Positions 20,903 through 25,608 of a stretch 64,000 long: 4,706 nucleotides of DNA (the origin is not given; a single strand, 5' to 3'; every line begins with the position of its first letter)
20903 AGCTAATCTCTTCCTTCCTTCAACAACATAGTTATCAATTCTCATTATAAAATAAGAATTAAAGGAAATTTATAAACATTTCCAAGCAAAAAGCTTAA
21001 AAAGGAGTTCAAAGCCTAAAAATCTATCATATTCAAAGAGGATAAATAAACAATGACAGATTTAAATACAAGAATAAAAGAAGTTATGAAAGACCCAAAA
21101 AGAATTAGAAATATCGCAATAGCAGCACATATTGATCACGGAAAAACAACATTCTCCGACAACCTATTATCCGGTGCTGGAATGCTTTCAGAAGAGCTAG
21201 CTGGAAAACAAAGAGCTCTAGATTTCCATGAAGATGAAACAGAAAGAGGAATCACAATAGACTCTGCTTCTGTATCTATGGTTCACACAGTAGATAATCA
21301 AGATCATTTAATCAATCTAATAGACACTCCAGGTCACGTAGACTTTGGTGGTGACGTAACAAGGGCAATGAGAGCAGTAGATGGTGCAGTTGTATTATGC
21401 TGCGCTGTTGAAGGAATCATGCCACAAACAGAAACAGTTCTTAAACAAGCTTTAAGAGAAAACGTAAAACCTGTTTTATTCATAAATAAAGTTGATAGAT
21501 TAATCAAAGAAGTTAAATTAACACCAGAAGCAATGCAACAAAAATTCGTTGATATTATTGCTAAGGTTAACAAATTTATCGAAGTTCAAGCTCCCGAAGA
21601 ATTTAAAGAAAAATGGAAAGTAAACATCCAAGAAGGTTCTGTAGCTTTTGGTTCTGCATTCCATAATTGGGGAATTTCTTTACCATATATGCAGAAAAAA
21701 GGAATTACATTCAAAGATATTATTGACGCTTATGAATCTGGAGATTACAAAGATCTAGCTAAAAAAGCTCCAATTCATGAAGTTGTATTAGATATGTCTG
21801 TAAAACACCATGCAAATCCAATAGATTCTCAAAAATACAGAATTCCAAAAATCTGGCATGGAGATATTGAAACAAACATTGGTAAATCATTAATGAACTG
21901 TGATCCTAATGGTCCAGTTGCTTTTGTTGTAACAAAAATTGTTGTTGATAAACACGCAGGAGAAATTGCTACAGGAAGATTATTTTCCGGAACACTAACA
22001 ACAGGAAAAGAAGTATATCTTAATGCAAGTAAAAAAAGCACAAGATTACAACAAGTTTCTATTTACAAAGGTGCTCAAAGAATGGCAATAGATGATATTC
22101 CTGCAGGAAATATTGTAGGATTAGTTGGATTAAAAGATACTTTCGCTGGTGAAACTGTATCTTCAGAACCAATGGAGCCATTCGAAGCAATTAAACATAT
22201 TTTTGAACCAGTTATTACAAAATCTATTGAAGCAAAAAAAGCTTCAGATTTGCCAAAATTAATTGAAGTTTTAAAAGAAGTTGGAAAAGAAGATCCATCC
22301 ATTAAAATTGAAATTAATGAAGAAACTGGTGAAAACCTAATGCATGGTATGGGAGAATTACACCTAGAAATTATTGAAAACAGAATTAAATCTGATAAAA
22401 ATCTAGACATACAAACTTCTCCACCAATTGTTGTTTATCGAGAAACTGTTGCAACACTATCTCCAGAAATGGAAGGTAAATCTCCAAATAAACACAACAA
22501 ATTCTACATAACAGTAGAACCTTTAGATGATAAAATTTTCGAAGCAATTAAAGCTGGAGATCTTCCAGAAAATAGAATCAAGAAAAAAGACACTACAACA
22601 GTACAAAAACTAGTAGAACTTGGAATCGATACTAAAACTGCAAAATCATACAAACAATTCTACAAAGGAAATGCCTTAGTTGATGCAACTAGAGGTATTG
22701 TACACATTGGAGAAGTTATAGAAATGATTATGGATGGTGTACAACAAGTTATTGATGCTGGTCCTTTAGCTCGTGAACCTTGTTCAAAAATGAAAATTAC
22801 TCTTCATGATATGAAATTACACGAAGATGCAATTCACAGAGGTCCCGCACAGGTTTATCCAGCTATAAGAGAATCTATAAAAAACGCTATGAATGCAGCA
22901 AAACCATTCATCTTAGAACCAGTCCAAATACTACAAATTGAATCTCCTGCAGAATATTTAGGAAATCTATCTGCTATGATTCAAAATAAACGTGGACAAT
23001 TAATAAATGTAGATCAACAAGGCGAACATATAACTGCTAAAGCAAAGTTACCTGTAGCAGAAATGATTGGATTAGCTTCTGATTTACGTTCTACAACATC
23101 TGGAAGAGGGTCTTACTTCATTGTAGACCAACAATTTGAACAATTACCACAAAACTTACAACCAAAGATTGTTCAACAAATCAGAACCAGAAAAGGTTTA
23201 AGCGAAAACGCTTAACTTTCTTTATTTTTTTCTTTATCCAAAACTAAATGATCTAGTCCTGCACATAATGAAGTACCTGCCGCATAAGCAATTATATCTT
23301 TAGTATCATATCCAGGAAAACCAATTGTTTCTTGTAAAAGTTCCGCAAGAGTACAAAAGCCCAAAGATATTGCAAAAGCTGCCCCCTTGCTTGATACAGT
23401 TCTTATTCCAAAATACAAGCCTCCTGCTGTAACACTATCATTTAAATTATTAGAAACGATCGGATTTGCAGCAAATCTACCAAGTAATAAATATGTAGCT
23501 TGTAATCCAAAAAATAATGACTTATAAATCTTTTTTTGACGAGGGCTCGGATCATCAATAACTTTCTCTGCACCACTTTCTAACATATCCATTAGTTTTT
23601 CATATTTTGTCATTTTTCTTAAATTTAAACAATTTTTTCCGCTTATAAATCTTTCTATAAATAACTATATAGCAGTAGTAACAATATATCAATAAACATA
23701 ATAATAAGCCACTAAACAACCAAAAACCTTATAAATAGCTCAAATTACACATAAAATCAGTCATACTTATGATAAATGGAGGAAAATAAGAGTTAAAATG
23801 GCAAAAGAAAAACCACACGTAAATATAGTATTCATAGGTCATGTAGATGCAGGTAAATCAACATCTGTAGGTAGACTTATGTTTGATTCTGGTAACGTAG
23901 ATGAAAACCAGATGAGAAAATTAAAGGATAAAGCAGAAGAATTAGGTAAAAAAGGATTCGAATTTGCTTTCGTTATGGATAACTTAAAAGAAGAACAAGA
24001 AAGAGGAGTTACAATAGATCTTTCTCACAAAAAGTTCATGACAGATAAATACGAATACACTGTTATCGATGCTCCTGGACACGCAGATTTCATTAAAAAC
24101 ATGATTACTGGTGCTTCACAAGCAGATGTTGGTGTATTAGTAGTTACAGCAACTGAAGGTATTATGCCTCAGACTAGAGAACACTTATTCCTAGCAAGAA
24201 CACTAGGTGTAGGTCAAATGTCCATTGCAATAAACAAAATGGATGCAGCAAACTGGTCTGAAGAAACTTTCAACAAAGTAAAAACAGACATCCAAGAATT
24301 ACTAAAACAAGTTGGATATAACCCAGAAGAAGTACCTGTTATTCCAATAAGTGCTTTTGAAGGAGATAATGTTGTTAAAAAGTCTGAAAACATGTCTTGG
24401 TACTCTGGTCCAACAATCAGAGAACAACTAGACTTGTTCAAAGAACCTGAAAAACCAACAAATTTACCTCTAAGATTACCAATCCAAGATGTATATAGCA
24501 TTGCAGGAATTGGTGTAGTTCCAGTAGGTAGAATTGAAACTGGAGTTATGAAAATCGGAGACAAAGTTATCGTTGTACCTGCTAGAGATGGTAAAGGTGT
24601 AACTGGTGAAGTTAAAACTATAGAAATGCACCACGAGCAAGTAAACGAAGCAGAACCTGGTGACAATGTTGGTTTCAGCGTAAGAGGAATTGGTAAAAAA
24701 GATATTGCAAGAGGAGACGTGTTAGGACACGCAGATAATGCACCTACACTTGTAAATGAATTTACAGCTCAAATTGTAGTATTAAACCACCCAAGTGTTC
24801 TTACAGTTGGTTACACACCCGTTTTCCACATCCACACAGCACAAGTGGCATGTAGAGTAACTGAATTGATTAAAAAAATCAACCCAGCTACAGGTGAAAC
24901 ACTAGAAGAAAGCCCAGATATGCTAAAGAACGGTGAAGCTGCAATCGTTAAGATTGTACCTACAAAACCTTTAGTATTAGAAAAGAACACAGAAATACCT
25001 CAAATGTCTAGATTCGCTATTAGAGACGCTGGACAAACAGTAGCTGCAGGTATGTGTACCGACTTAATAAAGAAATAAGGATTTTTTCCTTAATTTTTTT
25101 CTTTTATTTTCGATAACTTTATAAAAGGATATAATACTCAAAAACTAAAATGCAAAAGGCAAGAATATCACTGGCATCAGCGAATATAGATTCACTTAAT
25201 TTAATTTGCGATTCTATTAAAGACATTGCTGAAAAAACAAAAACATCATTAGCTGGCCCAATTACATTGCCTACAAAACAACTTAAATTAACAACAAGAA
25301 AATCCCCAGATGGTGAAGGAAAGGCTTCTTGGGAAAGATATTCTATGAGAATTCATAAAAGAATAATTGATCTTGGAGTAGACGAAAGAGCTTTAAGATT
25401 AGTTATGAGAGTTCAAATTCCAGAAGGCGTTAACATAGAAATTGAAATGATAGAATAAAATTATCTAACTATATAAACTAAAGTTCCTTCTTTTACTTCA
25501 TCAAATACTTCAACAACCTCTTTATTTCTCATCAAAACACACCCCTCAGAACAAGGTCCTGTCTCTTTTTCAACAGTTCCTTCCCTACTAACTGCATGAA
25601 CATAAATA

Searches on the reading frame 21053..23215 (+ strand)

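Call 84: search_protein_families(library=ncbifam, proteins=[window:21053-23215:+], max_evalue=1e-20)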
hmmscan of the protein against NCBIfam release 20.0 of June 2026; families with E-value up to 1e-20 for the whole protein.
window:21053-23215:+ (720 aa): 18 families
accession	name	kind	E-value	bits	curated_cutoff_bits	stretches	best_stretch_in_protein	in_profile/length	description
TIGR00490.1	aEF-2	equivalog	0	1058.6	738.45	1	6-717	7-718/720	elongation factor EF-2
TIGR00484.1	EF-G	equivalog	9.1e-101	338.1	659.4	3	15-165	7-155/691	elongation factor G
NF009381.0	PRK12740.1-5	subfamily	8.8e-100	335.1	583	2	245-712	268-687/692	elongation factor G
NF009891.0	PRK13351.1-1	equivalog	8.8e-75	252.6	597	2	245-468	253-474/681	elongation factor G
TIGR01394.1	TypA_BipA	equivalog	1.7e-65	221.5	757.3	1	18-171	1-150/594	translational GTPase TypA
NF058620.1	EFG2_Bacteroid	exception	2.3e-62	211.4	1000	1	277-710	289-711/717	elongation factor G2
NF009377.1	PRK12740.1-1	equivalog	1.6e-59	202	890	1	277-470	298-501/700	elongation factor G-like protein EF-G2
NF009379.0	PRK12740.1-3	equivalog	1.8e-59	202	513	1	287-468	290-466/674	elongation factor G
NF012153.1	tet_protect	equivalog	1.4e-57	195.3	775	1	20-167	2-147/614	tetracycline resistance ribosomal protection protein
TIGR01393.1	lepA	equivalog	2.6e-51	174.7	533.9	1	16-152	1-137/595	translation elongation factor 4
NF007583.0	PRK10218.1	equivalog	1.1e-38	132.7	1260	1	17-152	4-135/607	ribosome-dependent GTPase TypA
NF001964.0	PRK00741.1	equivalog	5e-38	130.8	473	1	10-153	4-149/529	peptide chain release factor 3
NF000120.3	47473_otr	exception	4.4e-36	124.7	900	1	20-150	4-132/608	tetracycline resistance ribosomal protection protein Otr(A)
NF033148.1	tet_protect_M_W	exception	4.4e-35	121.1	1100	1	17-174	2-160/639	TetM/TetW/TetO/TetS family tetracycline resistance ribosomal protection protein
NF009892.0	PRK13351.1-3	equivalog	1.8e-31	109.3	640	1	17-153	2-141/623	elongation factor G-like protein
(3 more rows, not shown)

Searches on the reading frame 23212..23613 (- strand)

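Call 5: search_protein_families(library=pfam, proteins=[window:23212-23613:-], max_evalue=1)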
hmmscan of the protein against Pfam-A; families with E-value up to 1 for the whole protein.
window:23212-23613:- (133 aa): 1 family
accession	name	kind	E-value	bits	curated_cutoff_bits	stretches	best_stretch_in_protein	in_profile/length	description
PF10990.13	DUF2809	-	0.11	13.5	29.3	0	53-94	6-50/86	Protein of unknown function (DUF2809)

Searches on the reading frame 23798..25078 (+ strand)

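Call 84: search_protein_families(library=ncbifam, proteins=[window:23798-25078:+], max_evalue=1e-20)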
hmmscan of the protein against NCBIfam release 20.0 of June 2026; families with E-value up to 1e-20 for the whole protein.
window:23798-25078:+ (426 aa): 14 families
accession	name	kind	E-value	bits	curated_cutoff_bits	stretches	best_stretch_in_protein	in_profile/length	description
NF008969.0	PRK12317.1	subfamily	9.1e-210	696.6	502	1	1-425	1-423/426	elongation factor 1-alpha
TIGR00483.1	EF-1_alpha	equivalog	7.3e-207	686.9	540.1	1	1-425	1-424/427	translation elongation factor EF-1 subunit alpha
NF004035.0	PRK05506.1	subfamily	3.8e-90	302.9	715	1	5-422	22-432/632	bifunctional sulfate adenylyltransferase subunit 1/adenylylsulfate kinase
TIGR02034.1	CysN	subfamily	7.9e-85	285.3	336.1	1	11-419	4-405/406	sulfate adenylyltransferase, large subunit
NF003478.0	PRK05124.1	equivalog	5.5e-84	282.4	590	1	4-423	24-436/475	sulfate adenylyltransferase subunit CysN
NF000766.0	PRK00049.1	subfamily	3.9e-83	279.4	449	1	2-424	7-395/396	elongation factor Tu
NF009372.0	PRK12735.1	subfamily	3.3e-80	269.8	479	1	2-424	7-395/396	elongation factor Tu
NF009373.0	PRK12736.1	subfamily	3.3e-79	266.5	452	1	3-424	8-393/394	elongation factor Tu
TIGR00485.1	EF-Tu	equivalog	1.7e-75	254.3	522.4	1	3-424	8-393/394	elongation factor Tu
TIGR00475.1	selB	equivalog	3.5e-44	151.5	242.25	1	60-328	25-277/581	selenocysteine-specific translation elongation factor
NF003077.0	PRK04000.1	equivalog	8.9e-29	100.9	315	1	3-330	5-335/412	translation initiation factor IF-2 subunit gamma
TIGR03680.1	eif2g_arch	equivalog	2.4e-28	99.5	514.5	1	4-330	2-331/407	translation initiation factor IF-2 subunit gamma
TIGR01394.1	TypA_BipA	equivalog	9.4e-28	96.8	757.3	1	9-315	3-290/594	translational GTPase TypA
TIGR01393.1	lepA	equivalog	7.6e-21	74.1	533.9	0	9-315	5-279/595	translation elongation factor 4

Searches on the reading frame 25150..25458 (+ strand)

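Call 84: search_protein_families(library=ncbifam, proteins=[window:25150-25458:+], max_evalue=1e-20)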
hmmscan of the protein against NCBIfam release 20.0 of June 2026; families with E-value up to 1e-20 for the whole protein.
window:25150-25458:+ (102 aa): 1 family
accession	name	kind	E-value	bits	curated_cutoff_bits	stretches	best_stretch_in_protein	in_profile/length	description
TIGR01046.1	uS10_euk_arch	equivalog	1.9e-39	134.1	96.25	1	2-100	1-99/99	30S ribosomal protein S10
